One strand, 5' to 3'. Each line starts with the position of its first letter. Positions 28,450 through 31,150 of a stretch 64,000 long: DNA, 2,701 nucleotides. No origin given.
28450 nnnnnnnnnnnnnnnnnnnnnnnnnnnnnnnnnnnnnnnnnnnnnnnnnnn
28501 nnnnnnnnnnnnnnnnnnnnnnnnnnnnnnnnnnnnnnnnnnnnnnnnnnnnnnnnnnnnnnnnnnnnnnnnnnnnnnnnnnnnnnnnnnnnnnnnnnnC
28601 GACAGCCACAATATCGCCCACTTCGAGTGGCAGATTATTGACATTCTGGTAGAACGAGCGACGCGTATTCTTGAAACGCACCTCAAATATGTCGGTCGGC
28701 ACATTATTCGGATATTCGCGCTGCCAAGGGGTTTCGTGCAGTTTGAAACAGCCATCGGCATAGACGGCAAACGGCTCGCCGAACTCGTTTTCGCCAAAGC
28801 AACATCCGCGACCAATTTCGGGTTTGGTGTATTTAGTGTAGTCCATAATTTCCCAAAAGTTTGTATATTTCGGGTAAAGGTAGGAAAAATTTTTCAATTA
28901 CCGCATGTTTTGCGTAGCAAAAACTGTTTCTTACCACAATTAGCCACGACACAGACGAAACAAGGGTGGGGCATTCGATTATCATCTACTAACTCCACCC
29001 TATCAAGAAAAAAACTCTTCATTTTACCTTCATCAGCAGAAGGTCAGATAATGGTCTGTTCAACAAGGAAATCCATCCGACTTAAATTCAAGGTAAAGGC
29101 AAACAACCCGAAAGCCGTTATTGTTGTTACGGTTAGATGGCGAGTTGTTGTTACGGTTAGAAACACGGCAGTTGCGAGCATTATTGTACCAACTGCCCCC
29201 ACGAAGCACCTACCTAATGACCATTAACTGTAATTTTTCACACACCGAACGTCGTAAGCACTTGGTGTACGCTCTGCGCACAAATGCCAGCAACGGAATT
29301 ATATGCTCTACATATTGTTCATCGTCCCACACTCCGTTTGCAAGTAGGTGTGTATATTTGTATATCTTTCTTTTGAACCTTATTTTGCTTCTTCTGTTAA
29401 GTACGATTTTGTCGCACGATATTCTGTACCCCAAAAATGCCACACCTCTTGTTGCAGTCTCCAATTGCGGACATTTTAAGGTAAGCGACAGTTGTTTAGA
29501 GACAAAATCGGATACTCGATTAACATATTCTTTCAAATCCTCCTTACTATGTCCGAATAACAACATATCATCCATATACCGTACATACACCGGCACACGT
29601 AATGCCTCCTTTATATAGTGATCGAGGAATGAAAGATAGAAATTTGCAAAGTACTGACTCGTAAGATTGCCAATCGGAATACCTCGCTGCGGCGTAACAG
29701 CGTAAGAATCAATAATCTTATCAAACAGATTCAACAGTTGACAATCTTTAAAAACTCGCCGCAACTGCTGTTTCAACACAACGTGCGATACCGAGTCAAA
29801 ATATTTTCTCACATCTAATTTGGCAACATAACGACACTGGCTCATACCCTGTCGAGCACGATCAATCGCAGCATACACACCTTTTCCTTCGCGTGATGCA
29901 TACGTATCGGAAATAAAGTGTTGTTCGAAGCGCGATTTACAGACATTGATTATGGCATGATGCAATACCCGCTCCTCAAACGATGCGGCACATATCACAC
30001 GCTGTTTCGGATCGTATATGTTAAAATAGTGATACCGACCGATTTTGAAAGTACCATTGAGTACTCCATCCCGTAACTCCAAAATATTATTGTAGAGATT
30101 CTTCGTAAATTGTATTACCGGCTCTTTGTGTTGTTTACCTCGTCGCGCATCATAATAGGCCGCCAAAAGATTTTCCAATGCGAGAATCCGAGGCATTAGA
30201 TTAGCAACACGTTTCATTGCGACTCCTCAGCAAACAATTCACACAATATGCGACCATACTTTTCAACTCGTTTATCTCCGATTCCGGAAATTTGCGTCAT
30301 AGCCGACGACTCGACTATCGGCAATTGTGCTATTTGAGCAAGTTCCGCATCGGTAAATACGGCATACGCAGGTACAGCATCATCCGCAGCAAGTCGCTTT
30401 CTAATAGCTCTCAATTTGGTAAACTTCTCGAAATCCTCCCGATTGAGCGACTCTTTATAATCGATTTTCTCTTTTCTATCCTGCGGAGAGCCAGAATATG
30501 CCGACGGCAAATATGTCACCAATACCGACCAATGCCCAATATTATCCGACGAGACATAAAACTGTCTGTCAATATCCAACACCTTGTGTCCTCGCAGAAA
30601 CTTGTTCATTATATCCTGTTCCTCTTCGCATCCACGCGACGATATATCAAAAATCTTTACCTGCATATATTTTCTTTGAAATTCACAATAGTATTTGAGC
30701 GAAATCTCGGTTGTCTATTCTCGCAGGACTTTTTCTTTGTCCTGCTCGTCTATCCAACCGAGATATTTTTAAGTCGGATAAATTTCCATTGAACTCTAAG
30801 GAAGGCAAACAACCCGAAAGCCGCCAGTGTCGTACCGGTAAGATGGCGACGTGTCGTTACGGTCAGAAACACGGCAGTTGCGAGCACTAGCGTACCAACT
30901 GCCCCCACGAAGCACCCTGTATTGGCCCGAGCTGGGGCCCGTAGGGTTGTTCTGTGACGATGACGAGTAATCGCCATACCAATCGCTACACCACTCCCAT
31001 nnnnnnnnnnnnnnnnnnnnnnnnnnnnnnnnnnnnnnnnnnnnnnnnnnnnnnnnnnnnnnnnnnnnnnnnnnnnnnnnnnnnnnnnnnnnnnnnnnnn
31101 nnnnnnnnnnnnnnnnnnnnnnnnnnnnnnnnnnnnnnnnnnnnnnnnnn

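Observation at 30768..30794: ~26-bp complementarity between the sequence just 3' of VR and the sequence just 3' of TR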

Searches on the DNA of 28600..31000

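Call 45: search_rna_families(source=window, start=28600, end=31000, threshold=evalue, max_evalue=1)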
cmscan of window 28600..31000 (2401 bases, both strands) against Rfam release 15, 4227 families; matches with E-value up to 1: 0.
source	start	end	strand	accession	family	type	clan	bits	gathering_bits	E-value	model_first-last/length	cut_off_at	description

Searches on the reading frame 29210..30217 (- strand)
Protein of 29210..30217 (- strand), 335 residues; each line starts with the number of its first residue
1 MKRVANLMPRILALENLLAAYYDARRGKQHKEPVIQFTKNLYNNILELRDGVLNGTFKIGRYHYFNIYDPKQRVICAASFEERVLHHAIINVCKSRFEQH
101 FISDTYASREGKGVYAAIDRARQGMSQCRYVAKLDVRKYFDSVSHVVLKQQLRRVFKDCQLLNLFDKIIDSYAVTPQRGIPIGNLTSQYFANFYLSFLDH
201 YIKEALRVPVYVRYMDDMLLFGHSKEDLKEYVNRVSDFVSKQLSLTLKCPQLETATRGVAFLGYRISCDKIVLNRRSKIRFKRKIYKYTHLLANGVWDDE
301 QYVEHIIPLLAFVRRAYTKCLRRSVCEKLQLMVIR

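Call 4: search_protein_families(library=pfam, proteins=[window:29210-30217:-], max_evalue=0.01)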
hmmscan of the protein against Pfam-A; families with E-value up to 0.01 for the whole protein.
window:29210-30217:- (335 aa): 1 family
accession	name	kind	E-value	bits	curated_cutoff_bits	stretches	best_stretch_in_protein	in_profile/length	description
PF00078.32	RVT_1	-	4.1e-18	66.3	29.6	1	71-266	8-205/205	Reverse transcriptase (RNA-dependent DNA polymerase)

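Call 5: find_homologous_proteins(query=window:29210-30217:-, max_evalue=1e-20)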
Query window:29210-30217:- (335 aa): 6448 proteins with E <= 1e-20 among 7629 candidates; the best 120 are listed.
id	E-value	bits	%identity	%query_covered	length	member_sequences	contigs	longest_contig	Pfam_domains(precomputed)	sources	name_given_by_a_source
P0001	3.0e-222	755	100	100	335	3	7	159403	PF00078.33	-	-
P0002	1.4e-147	509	67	98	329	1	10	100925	PF00078.33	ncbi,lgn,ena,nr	ncbi:MAG: RNA-directed DNA polymerase [Alistipes sp.]|nr:RNA-directed DNA polymerase [Alistipes sp.]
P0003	3.4e-133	462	62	98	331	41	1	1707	PF00078.33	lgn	-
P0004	6.3e-133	461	62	98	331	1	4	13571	PF00078.33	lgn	-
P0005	7.8e-133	461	62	98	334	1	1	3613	PF00078.33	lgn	-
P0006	7.3e-132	458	61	97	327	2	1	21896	PF00078.33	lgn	-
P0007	2.2e-131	456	63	99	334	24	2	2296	PF00078.33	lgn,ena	-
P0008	3.4e-131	456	62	99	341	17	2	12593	PF00078.33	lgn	-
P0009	4.7e-131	455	62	98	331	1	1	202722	PF00078.33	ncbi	-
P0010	1.4e-130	454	61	97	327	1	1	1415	PF00078.33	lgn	-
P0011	3.7e-130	452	62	97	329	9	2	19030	PF00078.33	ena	-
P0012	5.4e-130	452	61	98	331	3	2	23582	PF00078.33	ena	-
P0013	3.9e-129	449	64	95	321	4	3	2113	PF00078.33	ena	-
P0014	2.1e-128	446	59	99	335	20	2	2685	PF00078.33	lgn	-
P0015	4.6e-128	445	62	96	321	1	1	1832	PF00078.33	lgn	-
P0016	7.4e-128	445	61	97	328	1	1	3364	PF00078.33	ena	-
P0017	7.8e-128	445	63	96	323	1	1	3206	PF00078.33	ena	-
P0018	2.0e-127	443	59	98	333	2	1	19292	PF00078.33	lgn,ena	-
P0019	5.4e-127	442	58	99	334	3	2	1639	PF00078.33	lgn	-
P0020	5.8e-127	442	60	97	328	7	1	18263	PF00078.33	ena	-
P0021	7.3e-126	438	61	98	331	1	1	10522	PF00078.33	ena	-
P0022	1.1e-125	437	60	99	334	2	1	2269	PF00078.33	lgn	-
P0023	1.2e-125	437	61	98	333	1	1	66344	PF00078.33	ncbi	-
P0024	1.5e-125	437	60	97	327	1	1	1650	PF00078.33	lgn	-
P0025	2.0e-125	437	59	98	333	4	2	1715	PF00078.33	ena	-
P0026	6.1e-125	435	59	98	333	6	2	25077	PF00078.33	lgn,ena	-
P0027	6.6e-125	435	58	98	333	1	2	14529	PF00078.33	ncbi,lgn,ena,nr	ncbi:MAG: RNA-directed DNA polymerase [Alistipes sp.]|nr:RNA-directed DNA polymerase [Alistipes sp.]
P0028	8.4e-125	435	63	98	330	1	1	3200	PF00078.33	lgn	-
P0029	3.0e-124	433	60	98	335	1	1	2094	PF00078.33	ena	-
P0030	3.0e-124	433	62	96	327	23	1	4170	PF00078.33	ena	-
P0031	9.3e-124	431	60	99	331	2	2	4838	PF00078.33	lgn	-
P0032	1.0e-123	431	59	98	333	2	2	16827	PF00078.33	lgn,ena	-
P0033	2.4e-123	430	59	97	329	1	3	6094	PF00078.33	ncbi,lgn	-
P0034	2.6e-123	430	60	98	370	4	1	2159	PF00078.33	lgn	-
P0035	2.7e-123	430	60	99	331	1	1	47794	PF00078.33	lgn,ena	-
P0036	2.7e-123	430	60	97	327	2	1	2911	PF00078.33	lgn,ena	-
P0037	3.9e-123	429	60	99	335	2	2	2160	PF00078.33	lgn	-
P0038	4.8e-123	429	60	97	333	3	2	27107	PF00078.33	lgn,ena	-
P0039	5.3e-123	429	61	95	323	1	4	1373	PF00078.33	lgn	-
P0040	5.6e-123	429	58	99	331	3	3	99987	PF00078.33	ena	-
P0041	7.9e-123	428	58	97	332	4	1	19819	PF00078.33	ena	-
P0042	8.1e-123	428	59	98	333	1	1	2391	PF00078.33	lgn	-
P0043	8.5e-123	428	60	98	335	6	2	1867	PF00078.33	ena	-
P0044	1.3e-122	427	58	99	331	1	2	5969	PF00078.33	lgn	-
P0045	1.4e-122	427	60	97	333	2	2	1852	PF00078.33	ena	-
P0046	1.8e-122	427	60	95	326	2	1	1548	PF00078.33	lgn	-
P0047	2.1e-122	427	59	98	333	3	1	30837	PF00078.33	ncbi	-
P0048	2.4e-122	426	61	96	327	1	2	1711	PF00078.33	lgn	-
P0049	2.6e-122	426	60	99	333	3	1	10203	PF00078.33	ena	-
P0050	3.0e-122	426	60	96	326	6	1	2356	PF00078.33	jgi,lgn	-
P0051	3.3e-122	426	59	99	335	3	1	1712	PF00078.33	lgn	-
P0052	4.2e-122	426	59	96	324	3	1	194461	PF00078.33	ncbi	-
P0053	5.5e-122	425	58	97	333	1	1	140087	PF00078.33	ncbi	-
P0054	8.0e-122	425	61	96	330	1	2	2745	PF00078.33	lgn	-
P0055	1.1e-121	424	61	96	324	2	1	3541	PF00078.33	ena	-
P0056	1.2e-121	424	59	97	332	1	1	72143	PF00078.33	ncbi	-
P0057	2.7e-121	423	59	96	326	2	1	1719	PF00078.33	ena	-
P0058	4.1e-121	422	60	95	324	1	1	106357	PF00078.33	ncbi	-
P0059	4.8e-121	422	60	97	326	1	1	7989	PF00078.33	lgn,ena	-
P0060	5.1e-121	422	61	96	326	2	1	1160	PF00078.33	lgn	-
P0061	5.2e-121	422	59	97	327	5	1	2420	PF00078.33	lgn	-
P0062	5.3e-121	422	56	97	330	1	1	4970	PF00078.33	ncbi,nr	ncbi:MAG: RNA-directed DNA polymerase [Bacteroides sp.]|nr:RNA-directed DNA polymerase [Bacteroides 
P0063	7.6e-121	422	59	98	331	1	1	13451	PF00078.33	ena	-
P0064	1.0e-120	421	60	96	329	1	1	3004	PF00078.33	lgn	-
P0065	1.1e-120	421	58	98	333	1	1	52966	PF00078.33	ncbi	-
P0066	1.6e-120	421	59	98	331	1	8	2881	PF00078.33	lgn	-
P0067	1.8e-120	420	58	97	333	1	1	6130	PF00078.33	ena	-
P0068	2.2e-120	420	57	99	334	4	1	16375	PF00078.33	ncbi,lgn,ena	-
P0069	2.2e-120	420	58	94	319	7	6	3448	PF00078.33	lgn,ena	-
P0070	5.8e-120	419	58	98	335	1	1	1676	PF00078.33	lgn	-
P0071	6.8e-120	418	59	98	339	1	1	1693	PF00078.33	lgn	-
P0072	7.3e-120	418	59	98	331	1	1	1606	PF00078.33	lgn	-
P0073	8.5e-120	418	59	98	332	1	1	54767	PF00078.33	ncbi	-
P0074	9.4e-120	418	58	98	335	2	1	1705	PF00078.33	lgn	-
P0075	1.2e-119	418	57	98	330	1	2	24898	PF00078.33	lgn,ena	-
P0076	1.2e-119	418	59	97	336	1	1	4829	PF00078.33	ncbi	-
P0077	2.1e-119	417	58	98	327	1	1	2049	PF00078.33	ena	-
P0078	2.4e-119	417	58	98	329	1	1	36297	PF00078.33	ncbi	-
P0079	2.8e-119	416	58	99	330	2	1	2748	PF00078.33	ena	-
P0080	3.5e-119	416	60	97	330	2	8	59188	PF00078.33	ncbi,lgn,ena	-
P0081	4.1e-119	416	59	96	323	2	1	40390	PF00078.33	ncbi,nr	ncbi:MAG: RNA-directed DNA polymerase [Paraprevotella sp.]|nr:RNA-directed DNA polymerase [Paraprevo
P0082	4.5e-119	416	59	98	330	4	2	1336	PF00078.33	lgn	-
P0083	4.5e-119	416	58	97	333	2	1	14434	PF00078.33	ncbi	-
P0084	6.9e-119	415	60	96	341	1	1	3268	PF00078.33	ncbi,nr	ncbi:MAG: RNA-directed DNA polymerase [Bacteroides sp.]|nr:RNA-directed DNA polymerase [Bacteroides 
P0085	1.1e-118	414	60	97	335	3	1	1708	PF00078.33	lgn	-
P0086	2.5e-118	413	61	96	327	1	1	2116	PF00078.33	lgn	-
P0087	2.7e-118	413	57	98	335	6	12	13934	PF00078.33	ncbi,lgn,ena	-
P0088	3.3e-118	413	60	97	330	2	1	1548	PF00078.33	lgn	-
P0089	3.4e-118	413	58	98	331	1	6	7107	PF00078.33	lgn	-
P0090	5.6e-118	412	58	96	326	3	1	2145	PF00078.33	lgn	-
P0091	1.0e-117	411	58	98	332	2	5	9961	PF00078.33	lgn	-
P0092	1.3e-117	411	59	97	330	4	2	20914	PF00078.33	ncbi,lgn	-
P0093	1.7e-117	411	57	98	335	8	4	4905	PF00078.33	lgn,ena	-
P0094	3.0e-117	410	58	98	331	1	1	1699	PF00078.33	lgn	-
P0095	1.5e-116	407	58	98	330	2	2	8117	PF00078.33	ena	-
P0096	2.5e-116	407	58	95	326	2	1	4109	PF00078.33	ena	-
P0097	5.7e-116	406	57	98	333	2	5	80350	PF00078.33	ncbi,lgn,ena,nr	ncbi:MAG: RNA-directed DNA polymerase [Bacteroidaceae bacterium]|nr:RNA-directed DNA polymerase [Bac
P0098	1.1e-115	405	58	96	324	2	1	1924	PF00078.33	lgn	-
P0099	2.9e-115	403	58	97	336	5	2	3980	PF00078.33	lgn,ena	-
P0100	3.2e-115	403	55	98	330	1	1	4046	PF00078.33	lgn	-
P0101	3.7e-115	403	55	98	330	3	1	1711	PF00078.33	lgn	-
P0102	5.8e-115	402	57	97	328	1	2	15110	PF00078.33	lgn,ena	-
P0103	7.8e-115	402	55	98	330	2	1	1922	PF00078.33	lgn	-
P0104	8.4e-115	402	56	99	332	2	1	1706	PF00078.33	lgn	-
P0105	1.3e-114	401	55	97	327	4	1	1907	PF00078.33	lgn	-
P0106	1.7e-114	401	57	98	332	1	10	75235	PF00078.33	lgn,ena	-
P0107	1.8e-114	401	57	98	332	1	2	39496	PF00078.33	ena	-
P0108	3.3e-114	400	57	98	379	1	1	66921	PF00078.33,PF03781.23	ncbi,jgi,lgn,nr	ncbi:MAG: RNA-directed DNA polymerase [Bacteroidales bacterium]|jgi:retron-type reverse transcriptas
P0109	3.5e-114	400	59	97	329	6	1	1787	PF00078.33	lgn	-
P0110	6.3e-114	399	57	98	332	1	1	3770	PF00078.33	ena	-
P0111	6.5e-114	399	53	99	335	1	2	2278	PF00078.33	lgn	-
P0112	1.8e-113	397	57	96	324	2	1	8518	PF00078.33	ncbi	ncbi:MAG: RNA-directed DNA polymerase [Candidatus Egerieousia sp.]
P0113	3.2e-113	397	55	98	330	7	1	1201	PF00078.33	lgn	-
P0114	1.3e-112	394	54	97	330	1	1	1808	PF00078.33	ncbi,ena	-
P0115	7.0e-112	392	56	96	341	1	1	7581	PF00078.33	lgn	-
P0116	6.6e-111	389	54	98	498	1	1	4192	PF00078.33,PF03781.23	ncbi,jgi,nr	ncbi:MAG: RNA-directed DNA polymerase [Bacteroidales bacterium]|jgi:hypothetical protein|nr:RNA-dire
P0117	6.7e-111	389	56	99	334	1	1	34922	PF00078.33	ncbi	-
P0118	2.0e-110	387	53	99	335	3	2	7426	PF00078.33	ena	-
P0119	8.9e-110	385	55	95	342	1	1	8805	PF00078.33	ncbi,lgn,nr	ncbi:hypothetical protein AGMMS49965_20160 [Bacteroidia bacterium]|nr:hypothetical protein AGMMS4996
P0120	9.3e-110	385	52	97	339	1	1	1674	PF00078.33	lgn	-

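Call 8: find_related_loci(query=window:29210-30217:-, collection=viral_contigs, flank=4000)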
Query window:29210-30217:- (335 aa) in viral_contigs; peptide patterns used: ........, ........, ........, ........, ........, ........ (x = any residue, [..] = any of these).
185 stretches matched a pattern; 179 encode a relative of the query (tblastn E <= 1e-3); the best 80 are kept; 80 distinct loci.
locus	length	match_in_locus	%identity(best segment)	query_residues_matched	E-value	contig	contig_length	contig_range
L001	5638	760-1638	39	1-289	5e-62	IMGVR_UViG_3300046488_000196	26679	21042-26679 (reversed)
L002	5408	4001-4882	39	1-291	8e-62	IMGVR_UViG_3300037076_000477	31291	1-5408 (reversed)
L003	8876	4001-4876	39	1-289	6e-61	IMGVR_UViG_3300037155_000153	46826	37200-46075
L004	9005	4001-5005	37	2-331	6e-61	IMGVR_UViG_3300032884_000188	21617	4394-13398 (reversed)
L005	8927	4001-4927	38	2-299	6e-60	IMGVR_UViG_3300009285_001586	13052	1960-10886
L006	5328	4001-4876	40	1-289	1e-59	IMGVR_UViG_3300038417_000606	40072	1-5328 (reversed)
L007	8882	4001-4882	39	1-291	8e-62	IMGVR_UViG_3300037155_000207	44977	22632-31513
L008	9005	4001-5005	35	1-329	6e-59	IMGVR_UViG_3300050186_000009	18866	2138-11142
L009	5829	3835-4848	34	2-335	6e-58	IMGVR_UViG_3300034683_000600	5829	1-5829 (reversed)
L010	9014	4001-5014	35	2-335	1e-57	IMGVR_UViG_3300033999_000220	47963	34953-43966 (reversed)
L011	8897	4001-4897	37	7-295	2e-57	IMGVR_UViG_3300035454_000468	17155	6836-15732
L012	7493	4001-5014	35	2-335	3e-56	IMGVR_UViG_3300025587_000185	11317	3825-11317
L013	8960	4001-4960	35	1-314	2e-55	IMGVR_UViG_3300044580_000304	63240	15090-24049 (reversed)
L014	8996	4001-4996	33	11-327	2e-54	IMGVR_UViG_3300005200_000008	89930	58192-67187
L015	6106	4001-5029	32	6-335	2e-52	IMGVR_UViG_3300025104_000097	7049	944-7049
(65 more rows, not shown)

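Call 10: find_related_loci(query=A1, collection=genome_contigs, flank=4000)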
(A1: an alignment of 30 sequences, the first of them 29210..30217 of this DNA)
Query A1 (335 aa) in genome_contigs; peptide patterns used: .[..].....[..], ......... (x = any residue, [..] = any of these).
600 stretches matched a pattern (row limit reached: there are more); 582 encode a relative of the query (tblastn E <= 1e-3); the best 80 are kept; 80 distinct loci.
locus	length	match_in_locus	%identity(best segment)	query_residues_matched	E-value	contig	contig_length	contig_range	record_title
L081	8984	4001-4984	67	1-328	1e-154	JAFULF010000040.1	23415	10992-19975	MAG: Alistipes sp. isolate RGIG4596 Roe_deer_Rectum-3__c559518, whole genome shotgun sequence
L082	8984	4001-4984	60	1-328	4e-130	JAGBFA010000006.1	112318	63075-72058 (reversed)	MAG: Alistipes sp. isolate RGIG9059 Water_deer_Rectum-4__c1178, whole genome shotgun sequence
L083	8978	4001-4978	60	1-326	1e-126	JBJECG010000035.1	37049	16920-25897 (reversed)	MAG: Candidatus Aphodosoma sp. isolate LOHA04_bin.003 NODE_366_length_37049_cov_8.592583, whole genome shotgun sequence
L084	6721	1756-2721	58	1-322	8e-124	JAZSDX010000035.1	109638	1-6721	MAG: Muribaculaceae bacterium isolate T1900044595_TS20190061.MAGScoT_cleanbin_000004 SGB_657_k141_133291, whole genome s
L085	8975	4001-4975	59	1-325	5e-121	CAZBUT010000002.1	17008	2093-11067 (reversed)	MAG TPA_asm: uncultured Muribaculaceae bacterium isolate SRP315200_co2_521 genome assembly, contig: NODE_3466_length_170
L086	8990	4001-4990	52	1-330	6e-116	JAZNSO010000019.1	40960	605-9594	MAG: Bacteroidales bacterium isolate T1900044809_TS20190275.MAGScoT_cleanbin_000008 SGB_2770_k141_1545240, whole genome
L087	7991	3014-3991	54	1-327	2e-115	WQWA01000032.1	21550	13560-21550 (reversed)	MAG: Bacteroidales bacterium isolate Emb289P1bin57 Ga0123355_10003911, whole genome shotgun sequence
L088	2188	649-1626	54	1-327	3e-120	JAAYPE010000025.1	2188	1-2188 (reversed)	MAG: Clostridiales bacterium isolate AS22ysBPME_161 44529_AS22, whole genome shotgun sequence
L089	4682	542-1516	52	1-325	9e-113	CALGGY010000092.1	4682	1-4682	MAG TPA_asm: uncultured Bacteroidales bacterium isolate ERR1278105_bin.159_CONCOCT_v1.1_MAG genome assembly, contig: ERZ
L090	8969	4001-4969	53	1-323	5e-112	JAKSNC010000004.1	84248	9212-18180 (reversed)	MAG: Bacteroidales bacterium isolate Horse_feces141 MAG141_4, whole genome shotgun sequence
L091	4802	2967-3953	50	1-329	2e-111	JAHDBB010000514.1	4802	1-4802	MAG: Chitinophagales bacterium isolate MAG-100 RZ_46463, whole genome shotgun sequence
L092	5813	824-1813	52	1-330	2e-109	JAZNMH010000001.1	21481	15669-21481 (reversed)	MAG: Paludibacteraceae bacterium isolate T1900044664_TS20190130.MAGScoT_cleanbin_000004 SGB_1539_k141_1055698, whole gen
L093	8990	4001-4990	52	1-330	9e-109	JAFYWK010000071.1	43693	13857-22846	MAG: Paludibacteraceae bacterium isolate RGIG7483 Water_buffalos_Colon-4__c99921, whole genome shotgun sequence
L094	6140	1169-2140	52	1-324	6e-107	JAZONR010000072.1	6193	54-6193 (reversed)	MAG: Bacteroidaceae bacterium isolate T1900045637_YK20190331.MAGScoT_cleanbin_000009 SGB_8102_k141_173186, whole genome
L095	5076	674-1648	51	1-325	2e-107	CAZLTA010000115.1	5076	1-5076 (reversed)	MAG TPA_asm: uncultured Planctomycetia bacterium isolate SRP178699_co1_390 genome assembly, contig: NODE_24622_length_50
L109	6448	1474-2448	50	1-325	7e-103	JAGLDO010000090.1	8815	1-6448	MAG: Bacteroidales bacterium isolate SW_4_37 ROV167.bin.37.fa_90, whole genome shotgun sequence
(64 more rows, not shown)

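Call 59: find_related_loci(query=A1, collection=metagenome_contigs, flank=10000)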
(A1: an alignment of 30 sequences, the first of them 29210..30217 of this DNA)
Query A1 (335 aa) in metagenome_contigs; peptide patterns used: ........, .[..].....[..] (x = any residue, [..] = any of these).
600 stretches matched a pattern (row limit reached: there are more); 563 encode a relative of the query (tblastn E <= 1e-3); the best 80 are kept; 79 distinct loci.
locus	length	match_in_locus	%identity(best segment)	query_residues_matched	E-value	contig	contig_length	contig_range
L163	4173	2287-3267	51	1-327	3e-114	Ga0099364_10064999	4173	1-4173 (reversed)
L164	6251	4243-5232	52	1-330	3e-111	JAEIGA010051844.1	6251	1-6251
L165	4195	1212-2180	54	1-323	8e-112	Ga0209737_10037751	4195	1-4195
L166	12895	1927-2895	51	1-323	3e-110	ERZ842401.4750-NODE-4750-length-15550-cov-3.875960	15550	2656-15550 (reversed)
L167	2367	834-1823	51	1-330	7e-114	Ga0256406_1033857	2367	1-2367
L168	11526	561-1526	52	1-322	3e-108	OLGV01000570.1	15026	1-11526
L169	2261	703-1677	53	1-325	3e-113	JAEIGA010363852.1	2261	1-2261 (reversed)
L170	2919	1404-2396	51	1-331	5e-108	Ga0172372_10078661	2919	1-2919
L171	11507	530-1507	48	1-326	5e-103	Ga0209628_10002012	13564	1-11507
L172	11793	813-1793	51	1-326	4e-103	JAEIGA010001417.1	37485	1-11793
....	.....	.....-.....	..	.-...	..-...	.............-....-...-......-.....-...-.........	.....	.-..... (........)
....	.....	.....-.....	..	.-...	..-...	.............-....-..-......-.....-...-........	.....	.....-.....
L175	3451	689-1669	49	1-327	2e-104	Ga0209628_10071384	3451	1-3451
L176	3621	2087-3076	48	1-330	1e-103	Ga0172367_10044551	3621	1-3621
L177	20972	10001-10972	51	1-324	1e-101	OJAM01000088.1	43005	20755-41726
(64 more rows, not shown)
